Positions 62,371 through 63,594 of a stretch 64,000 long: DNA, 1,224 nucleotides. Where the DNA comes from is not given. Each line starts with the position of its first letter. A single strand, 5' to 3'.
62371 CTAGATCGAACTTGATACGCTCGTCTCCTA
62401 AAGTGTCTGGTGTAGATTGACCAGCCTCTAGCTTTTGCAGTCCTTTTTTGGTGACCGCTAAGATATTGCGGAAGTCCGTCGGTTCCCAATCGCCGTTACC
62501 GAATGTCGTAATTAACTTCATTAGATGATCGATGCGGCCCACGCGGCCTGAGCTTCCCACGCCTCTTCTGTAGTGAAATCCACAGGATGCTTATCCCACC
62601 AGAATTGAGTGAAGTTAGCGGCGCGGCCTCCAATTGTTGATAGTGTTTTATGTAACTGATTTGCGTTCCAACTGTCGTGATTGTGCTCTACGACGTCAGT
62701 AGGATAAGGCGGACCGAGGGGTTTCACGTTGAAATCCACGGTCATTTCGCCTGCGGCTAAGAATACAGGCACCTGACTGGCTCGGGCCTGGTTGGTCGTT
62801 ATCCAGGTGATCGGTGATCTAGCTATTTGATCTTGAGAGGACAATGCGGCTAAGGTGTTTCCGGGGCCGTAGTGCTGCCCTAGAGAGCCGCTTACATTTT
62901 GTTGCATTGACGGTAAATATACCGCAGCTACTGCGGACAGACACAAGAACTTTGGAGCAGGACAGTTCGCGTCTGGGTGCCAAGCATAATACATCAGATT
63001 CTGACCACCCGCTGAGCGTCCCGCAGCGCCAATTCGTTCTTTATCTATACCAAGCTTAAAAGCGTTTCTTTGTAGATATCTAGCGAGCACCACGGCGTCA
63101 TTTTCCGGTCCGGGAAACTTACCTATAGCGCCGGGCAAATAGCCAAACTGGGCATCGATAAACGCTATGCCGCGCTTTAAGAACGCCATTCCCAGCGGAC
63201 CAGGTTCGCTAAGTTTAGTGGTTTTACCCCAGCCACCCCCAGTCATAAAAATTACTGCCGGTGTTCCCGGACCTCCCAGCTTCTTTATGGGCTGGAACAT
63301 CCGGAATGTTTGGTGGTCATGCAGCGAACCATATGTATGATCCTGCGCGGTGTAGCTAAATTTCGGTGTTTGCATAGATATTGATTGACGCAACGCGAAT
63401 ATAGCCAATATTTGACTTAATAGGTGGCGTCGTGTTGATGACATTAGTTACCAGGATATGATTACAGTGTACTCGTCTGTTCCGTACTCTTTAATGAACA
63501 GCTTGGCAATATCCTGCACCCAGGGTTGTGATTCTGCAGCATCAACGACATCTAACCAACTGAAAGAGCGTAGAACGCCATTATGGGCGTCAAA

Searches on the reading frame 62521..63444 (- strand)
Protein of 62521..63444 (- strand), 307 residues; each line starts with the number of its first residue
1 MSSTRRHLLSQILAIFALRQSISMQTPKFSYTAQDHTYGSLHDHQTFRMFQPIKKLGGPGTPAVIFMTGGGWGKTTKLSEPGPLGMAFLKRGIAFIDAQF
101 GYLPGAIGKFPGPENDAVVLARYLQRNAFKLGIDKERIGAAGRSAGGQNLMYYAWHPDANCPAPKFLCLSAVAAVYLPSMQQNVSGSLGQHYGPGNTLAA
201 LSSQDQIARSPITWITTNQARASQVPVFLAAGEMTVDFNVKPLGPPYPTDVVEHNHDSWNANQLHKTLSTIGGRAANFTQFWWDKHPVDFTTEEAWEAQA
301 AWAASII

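Call 68: search_protein_families(library=pfam, proteins=[window:62521-63444:-], max_evalue=0.001)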
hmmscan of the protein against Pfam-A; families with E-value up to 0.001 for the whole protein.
window:62521-63444:- (307 aa): 2 families
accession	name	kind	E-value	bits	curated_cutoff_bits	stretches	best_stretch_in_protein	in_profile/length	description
PF20434.5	BD-FAE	-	5.8e-11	42.8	26.8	1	61-148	13-101/215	BD-FAE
PF07859.19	Abhydrolase_3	-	0.00025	21.3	25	1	109-151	44-86/210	alpha/beta hydrolase fold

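Call 101: find_encoding_contigs(protein=window:62521-63444:-, flank=10000, max_places=2)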
Protein window:62521-63444:- (307 aa): 3 contigs read that carry it; 2 places shown.
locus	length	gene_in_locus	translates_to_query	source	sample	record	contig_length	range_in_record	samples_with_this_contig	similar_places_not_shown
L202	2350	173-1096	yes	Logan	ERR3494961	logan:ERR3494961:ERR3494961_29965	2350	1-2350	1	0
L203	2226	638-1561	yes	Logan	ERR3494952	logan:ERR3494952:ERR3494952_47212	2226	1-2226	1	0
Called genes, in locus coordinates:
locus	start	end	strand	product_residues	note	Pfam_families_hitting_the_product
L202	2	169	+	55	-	?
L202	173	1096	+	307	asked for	PF20434:BD-FAE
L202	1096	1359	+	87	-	-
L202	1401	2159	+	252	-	PF00685:Sulfotransfer_1 (weak)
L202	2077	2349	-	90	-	?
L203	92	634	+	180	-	-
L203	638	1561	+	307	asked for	PF20434:BD-FAE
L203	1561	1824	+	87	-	-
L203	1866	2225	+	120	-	?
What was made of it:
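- Tried and rejected: A look-up from the far end of the window, intended to see more of the genome, returned only short contigs (call 101).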
